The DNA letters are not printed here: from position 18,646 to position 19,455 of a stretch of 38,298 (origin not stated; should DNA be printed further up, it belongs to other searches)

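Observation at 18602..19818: Two lipoproteins and a coiled-coil membrane protein sit between the fibre and tip genes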

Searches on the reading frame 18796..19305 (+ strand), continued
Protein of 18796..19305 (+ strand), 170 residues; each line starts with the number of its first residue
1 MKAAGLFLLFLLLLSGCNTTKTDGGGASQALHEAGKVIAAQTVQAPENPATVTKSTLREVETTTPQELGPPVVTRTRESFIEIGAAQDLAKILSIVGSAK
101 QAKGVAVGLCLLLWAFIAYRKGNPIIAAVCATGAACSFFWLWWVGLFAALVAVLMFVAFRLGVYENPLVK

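Call 65: find_encoding_contigs(protein=P0019, flank=8000, max_places=1)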
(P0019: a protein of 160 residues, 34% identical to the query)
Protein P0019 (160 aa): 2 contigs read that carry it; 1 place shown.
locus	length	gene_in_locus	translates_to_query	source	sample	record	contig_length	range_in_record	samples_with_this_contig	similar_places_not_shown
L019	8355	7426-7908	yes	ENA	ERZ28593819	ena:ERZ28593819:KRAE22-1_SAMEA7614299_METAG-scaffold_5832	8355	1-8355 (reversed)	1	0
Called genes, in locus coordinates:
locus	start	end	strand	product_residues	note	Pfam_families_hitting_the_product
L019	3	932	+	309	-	?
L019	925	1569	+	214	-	PF04586:Peptidase_S78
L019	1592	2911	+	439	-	PF05065:Phage_capsid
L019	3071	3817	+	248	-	-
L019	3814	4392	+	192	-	PF05135:Phage_connect_1 (faint)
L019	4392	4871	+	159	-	-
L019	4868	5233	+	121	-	-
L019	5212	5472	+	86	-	-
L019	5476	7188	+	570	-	PF13385:Laminin_G_3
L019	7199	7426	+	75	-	-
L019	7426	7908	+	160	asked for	-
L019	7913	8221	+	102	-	-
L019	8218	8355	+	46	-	?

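Call 73: search_protein_families(library=ncbifam, proteins=[window:18796-19305:+], max_evalue=0.05)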
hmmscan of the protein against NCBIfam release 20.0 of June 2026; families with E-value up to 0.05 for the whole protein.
window:18796-19305:+ (170 aa): 0 families

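Call 77: find_related_loci(query=L014:18626-19933:+, collection=genome_contigs, flank=1000)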
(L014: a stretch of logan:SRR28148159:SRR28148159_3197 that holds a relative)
Query L014:18626-19933:+ (436 aa) in genome_contigs; peptide patterns used: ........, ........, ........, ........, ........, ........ (x = any residue, [..] = any of these).
71 stretches matched a pattern; 7 encode a relative of the query (tblastn E <= 1e-3); 7 distinct loci.
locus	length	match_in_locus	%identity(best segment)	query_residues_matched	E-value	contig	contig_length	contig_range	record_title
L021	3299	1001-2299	78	1-434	0e+0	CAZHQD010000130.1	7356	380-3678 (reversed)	MAG TPA_asm: uncultured Puniceicoccaceae bacterium isolate SRP290908_co2_182 genome assembly, contig: NODE_15327_length_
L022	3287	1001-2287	49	1-434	3e-114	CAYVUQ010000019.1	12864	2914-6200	MAG TPA_asm: uncultured Puniceicoccaceae bacterium isolate binchicken_co15_22 genome assembly, contig: NODE_3247_length_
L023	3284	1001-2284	45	1-431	1e-113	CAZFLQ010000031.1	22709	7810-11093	MAG TPA_asm: uncultured Puniceicoccaceae bacterium isolate SRP141376_co5_148 genome assembly, contig: NODE_5424_length_2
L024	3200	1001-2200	34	1-433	1e-56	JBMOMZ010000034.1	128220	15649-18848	MAG: Pseudomonadota bacterium isolate Betzabe_MAG063 MAG063_34, whole genome shotgun sequence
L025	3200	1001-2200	33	1-433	2e-56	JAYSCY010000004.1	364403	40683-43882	MAG: Permianibacter sp. isolate ZZ2_ZZA245_bin.51 NODE_14_length_364403_cov_23.087397, whole genome shotgun sequence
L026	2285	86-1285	33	1-433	1e-55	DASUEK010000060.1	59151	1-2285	MAG TPA_asm: Permianibacter sp. isolate SMAG_U1351 k141_538975, whole genome shotgun sequence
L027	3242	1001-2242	33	1-433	2e-55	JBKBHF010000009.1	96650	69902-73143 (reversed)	MAG: Permianibacter sp. isolate 21I_052.bin.6 NODE_179_length_96650_cov_3.951983, whole genome shotgun sequence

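Call 78: predict_structure(alignment_id=A1)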
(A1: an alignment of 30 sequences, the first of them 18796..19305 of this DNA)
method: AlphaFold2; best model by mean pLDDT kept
length: 170 residues; sequences in the alignment: 30
mean_pLDDT: 81.6   pTM: 0.50
mean pLDDT of the five models: 81.6, 78.7, 78.5, 78.2, 76.9
residues with pLDDT >= 90: 60; 70-90: 72; 50-70: 37; < 50: 1
segments of 3 or more residues with pLDDT < 50: none
pLDDT, mean of each block of 10 residues (from residue 1): 74 68 79 88 76 76 90 88 58 64 90 96 94 93 91 91 71
secondary structure, 60 per line:
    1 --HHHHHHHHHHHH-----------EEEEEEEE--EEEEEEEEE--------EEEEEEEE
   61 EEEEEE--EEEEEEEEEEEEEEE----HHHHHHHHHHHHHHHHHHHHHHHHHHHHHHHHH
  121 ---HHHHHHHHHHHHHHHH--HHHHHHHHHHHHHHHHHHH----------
elements in order: H3-14 E26-33 E36-44 E53-66 E69-83 H88-120 H124-139 H142-160

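Call 80: fold_search(model_id=the predicted structure, library=viral)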
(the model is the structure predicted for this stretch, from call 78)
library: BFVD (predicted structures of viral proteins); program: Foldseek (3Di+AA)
matches with E <= 10: 284; with E <= 0.001: 0
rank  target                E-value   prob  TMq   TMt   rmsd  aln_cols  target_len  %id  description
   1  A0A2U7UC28            4.2e-01  0.28  0.23  0.24  12.8       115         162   17  Uncharacterized protein [Pandoravirus neocaledonia]
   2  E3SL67                4.5e-01  0.16  0.22  0.13  37.2       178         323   12  Uncharacterized protein [Synechococcus phage S-SSM7]
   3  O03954                5.0e-01  0.82  0.26  0.39   6.4        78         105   13  p3 [Myxococcus phage Mx8]
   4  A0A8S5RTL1            6.0e-01  0.35  0.14  0.19  14.9        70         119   18  Uncharacterized protein [Caudovirales sp. gcode 4]
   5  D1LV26                6.8e-01  0.08  0.15  0.06  22.4       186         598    9  (no name in the UniProt tables at hand)
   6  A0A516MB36            7.6e-01  0.44  0.26  0.43  22.0        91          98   21  (no name in the UniProt tables at hand)
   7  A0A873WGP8            9.1e-01  0.23  0.29  0.06  26.5       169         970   12  M23ase beta-sheet core domain-containing protein [Synechococcus phage S-H9-1]
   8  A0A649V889            1.0e+00  0.96  0.23  0.60   0.4        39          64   18  (no name in the UniProt tables at hand)
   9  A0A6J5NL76            1.0e+00  0.82  0.28  0.17   9.8        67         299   18  Uncharacterized protein [uncultured Caudovirales phage]
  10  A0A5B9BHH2            1.0e+00  0.18  0.19  0.07  23.0       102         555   12  Nonstructural glycoprotein [Mavingoni virus]
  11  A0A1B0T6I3            1.0e+00  0.10  0.17  0.11  19.8       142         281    6  (no name in the UniProt tables at hand)
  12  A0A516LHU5            1.2e+00  0.94  0.22  0.55   0.4        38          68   21  (no name in the UniProt tables at hand)
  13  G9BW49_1              1.4e+00  0.57  0.25  0.06   9.7        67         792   16  (no name in the UniProt tables at hand)
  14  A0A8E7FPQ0            1.5e+00  0.91  0.23  0.77   0.4        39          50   23  (no name in the UniProt tables at hand)
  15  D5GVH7                1.5e+00  0.23  0.26  0.05  12.3        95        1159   15  Hypothetical phage membrane protein [Campylobacter phage CP220]
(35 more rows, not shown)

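Call 83: search_solved_structures(query=A1, max_evalue=1)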
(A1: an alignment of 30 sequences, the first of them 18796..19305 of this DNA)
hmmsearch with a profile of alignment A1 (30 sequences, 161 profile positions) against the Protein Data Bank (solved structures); distinct sequences matched with E-value up to 1: 0.

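Call 84: search_protein_families(library=pfam, alignment_id=A1, max_evalue=0.05)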
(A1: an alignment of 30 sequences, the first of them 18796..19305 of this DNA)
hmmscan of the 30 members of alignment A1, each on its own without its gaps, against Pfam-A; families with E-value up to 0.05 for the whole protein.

A. member 1, window:18796-19305:+ (170 aa): 0 families

B. families by the number of members that match (of 30 scanned): 12 families
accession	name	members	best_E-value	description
PF13515.12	FUSC_2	3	0.012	Fusaric acid resistance protein-like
PF08139.17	LPAM_1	2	0.0019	Prokaryotic membrane lipoprotein lipid attachment site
PF23539.1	DUF7134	1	0.0024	Domain of unknown function (DUF7134)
PF19609.4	DUF6114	1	0.0047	Family of unknown function (DUF6114)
PF11026.13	DUF2721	1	0.0074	Protein of unknown function (DUF2721)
PF24709.1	DUF7670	1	0.011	Domain of unknown function (DUF7670)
PF03929.21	PepSY_TM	1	0.012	PepSY-associated TM region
PF24372.1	DUF7528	1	0.015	Family of unknown function (DUF7528)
PF07444.16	Ycf66_N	1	0.021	Ycf66 protein N-terminus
PF01769.21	MgtE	1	0.029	Divalent cation transporter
PF23793.1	LysC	1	0.04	Rz1-like lysis system protein LysC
PF05857.17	TraX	1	0.041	TraX protein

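Call 88: find_related_loci(query=A3, collection=viral_contigs, flank=10000)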
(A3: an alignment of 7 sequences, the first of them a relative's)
Query A3 (173 aa) in viral_contigs; peptide patterns used: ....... (x = any residue, [..] = any of these).
28 stretches matched a pattern; 3 encode a relative of the query (tblastn E <= 1e-3); 3 distinct loci.
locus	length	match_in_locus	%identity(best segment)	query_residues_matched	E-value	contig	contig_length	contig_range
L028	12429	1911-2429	100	1-173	3e-112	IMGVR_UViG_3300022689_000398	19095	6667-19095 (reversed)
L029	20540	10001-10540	33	5-170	1e-30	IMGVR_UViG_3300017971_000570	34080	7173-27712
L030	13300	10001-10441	35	17-172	5e-25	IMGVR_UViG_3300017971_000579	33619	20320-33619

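Call 95: fold_search(model_id=the predicted structure, library=pdb)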
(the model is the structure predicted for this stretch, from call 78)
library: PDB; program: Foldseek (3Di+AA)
matches with E <= 10: 114; with E <= 0.001: 0
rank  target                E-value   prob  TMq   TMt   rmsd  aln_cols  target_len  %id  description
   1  8iep_D                9.7e-01  0.06  0.15  0.10  20.5       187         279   14  Cryo-EM structure of GPR156C/D of G-protein free GPR156 (local refine) (released 2024-02-14)
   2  8iei_B                1.0e+00  0.06  0.15  0.10  20.2       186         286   13  Cryo-EM structure of GPR156A/B of G-protein free GPR156 (local refine) (released 2024-02-14)
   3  7tcd                  1.6e+00  0.11  0.25  0.11  18.5       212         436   12  LOV2-DARPIN fusion: D13 (released 2023-07-05)
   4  8iep_C                1.7e+00  0.07  0.15  0.10  20.4       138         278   14  Cryo-EM structure of GPR156C/D of G-protein free GPR156 (local refine) (released 2024-02-14)
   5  6n8m_V                2.3e+00  0.06  0.13  0.07  17.4        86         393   16  Cryo-EM structure of pre-Lsg1 (PL) pre-60S ribosomal subunit (released 2019-03-13)
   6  6u23_A                2.5e+00  0.07  0.16  0.07   7.7        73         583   10  EM structure of MPEG-1(w.t.) soluble pre-pore (released 2019-09-25)
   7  8dn4_C                2.5e+00  0.04  0.17  0.10  16.6       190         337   14  Cryo-EM structure of human Glycine Receptor alpha-1 beta heteromer, glycine-bound state3(desensitized state) (released 2023-10-11)
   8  8ieb_B                2.5e+00  0.03  0.17  0.11  21.4       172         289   15  Cryo-EM structure of GPR156 of GPR156-miniGo-scFv16 complex (local refine) (released 2024-02-14)
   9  9qq6_A                2.8e+00  0.09  0.25  0.11  21.9       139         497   12  Structure of the Azotobacter vinelandii NifL-NifA complex (released 2025-06-18)
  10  9boz_A                3.1e+00  0.06  0.18  0.10  17.2       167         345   12  Cryo-EM structure of human Glycine Receptor alpha3-beta heteromer in presence of glycine (released 2025-05-14)
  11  5ydz_A                3.1e+00  0.05  0.19  0.11  18.5       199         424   10  structure of endo-lysosomal TRPML1 channel inserting into amphipol: state 1 (released 2017-12-27)
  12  6v4s_A                3.3e+00  0.04  0.19  0.07  17.6       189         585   12  A Closed pore conformation of a Pentameic ligand-gated ion channel with additional N-terminal domain (released 2020-06-03)
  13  3pio_P                3.7e+00  0.33  0.14  0.18   3.6        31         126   16  Crystal structure of the synergistic antibiotic pair lankamycin and lankacidin in complex with the large ribosomal sub (released 2011-02-23)
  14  8dn2_D                3.7e+00  0.04  0.16  0.09  14.7       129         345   14  Cryo-EM structure of human Glycine Receptor alpha1-beta heteromer, glycine-bound state 2(expanded open) (released 2023-10-11)
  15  6yfj_AA               3.7e+00  0.03  0.11  0.14  14.9        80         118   18  Virus-like particle of bacteriophage ESE001 (released 2020-09-02)
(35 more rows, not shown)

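Call 102: search_protein_families(library=phrogs, proteins=[P0012, P0015, P0018, P0020, P0023, P0025, P0027, P0031, P0034, P0036], max_evalue=0.05)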
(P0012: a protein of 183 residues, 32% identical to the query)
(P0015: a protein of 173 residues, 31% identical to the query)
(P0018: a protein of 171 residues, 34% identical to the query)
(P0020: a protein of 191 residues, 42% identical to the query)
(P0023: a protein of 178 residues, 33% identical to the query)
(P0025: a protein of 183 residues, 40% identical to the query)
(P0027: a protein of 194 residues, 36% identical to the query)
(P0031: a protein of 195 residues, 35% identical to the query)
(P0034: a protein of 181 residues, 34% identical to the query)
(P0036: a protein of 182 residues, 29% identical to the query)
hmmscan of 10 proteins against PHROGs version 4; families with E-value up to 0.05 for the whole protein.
P0012 (183 aa): 0 families

P0015 (173 aa): 0 families

P0018 (171 aa): 1 family
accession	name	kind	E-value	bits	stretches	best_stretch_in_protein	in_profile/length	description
phrog_3996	-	moron, auxiliary metabolic gene and host takeover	0.0063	17.1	1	103-147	87-131/152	membrane protein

P0020 (191 aa): 0 families

P0023 (178 aa): 0 families

P0025 (183 aa): 0 families

P0027 (194 aa): 0 families

P0031 (195 aa): 0 families

P0034 (181 aa): 0 families

P0036 (182 aa): 1 family
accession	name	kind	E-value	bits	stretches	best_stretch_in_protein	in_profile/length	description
phrog_3198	-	lysis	0.013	16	1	19-48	12-41/68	Rz-like spanin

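Call 104: find_related_loci(query=A4, collection=viral_contigs, flank=10000)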
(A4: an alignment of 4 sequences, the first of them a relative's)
Query A4 (160 aa) in viral_contigs; peptide patterns used: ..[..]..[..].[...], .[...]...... (x = any residue, [..] = any of these).
25 stretches matched a pattern; 1 encode a relative of the query (tblastn E <= 1e-3); 1 distinct loci.
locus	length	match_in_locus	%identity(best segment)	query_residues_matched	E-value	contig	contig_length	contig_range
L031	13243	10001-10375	37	35-160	5e-24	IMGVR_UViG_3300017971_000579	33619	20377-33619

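Call 105: find_related_loci(query=A4, collection=metagenome_contigs, flank=10000)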
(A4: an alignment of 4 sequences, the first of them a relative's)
Query A4 (160 aa) in metagenome_contigs; peptide patterns used: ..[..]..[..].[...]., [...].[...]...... (x = any residue, [..] = any of these).
67 stretches matched a pattern; 6 encode a relative of the query (tblastn E <= 1e-3); 6 distinct loci.
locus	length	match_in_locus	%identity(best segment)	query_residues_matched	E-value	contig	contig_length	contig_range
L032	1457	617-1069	42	8-156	7e-37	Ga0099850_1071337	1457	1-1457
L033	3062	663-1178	36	1-160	2e-31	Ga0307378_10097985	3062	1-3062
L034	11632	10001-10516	36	1-160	3e-31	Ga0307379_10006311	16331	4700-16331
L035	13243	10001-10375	37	35-160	1e-23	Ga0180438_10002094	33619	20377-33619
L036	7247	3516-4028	36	5-158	1e-23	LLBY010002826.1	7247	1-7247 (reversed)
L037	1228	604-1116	36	5-158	1e-23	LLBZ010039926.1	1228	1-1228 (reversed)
